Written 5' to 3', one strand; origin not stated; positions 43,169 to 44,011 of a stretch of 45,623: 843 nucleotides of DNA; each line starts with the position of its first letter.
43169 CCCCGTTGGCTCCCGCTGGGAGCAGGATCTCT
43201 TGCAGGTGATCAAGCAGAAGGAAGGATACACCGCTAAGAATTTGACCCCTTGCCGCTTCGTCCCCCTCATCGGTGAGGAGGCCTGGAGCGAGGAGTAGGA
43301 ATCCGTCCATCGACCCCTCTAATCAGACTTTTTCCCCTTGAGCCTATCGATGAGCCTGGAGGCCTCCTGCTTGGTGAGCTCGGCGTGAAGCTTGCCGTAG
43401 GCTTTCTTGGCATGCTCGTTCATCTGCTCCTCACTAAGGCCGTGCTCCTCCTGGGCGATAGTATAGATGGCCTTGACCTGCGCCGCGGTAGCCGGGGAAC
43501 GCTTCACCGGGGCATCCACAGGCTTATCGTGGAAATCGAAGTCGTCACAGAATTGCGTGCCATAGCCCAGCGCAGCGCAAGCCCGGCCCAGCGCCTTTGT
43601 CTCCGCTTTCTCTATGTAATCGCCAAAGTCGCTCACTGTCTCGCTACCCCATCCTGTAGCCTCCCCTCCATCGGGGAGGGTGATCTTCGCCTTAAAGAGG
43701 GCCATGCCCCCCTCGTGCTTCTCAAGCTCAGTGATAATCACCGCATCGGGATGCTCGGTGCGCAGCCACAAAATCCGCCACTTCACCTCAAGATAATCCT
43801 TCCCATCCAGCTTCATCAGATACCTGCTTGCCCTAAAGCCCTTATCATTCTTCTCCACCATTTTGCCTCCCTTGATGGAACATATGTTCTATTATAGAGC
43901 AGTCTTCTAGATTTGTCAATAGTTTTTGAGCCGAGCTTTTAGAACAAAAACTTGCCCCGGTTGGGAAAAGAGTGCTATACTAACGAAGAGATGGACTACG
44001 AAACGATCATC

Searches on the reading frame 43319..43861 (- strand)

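Call 3: search_protein_families(library=pfam, proteins=[window:43319-43861:-], max_evalue=1)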
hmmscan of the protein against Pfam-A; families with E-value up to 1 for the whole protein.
window:43319-43861:- (180 aa): 2 families
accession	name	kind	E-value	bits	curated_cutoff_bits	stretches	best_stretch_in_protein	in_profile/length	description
PF11272.13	DUF3072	-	0.00026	21.2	27.5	1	151-177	27-53/56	Protein of unknown function (DUF3072)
PF15584.11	Imm72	-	0.038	14.6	25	1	7-46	39-77/81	Immunity protein 72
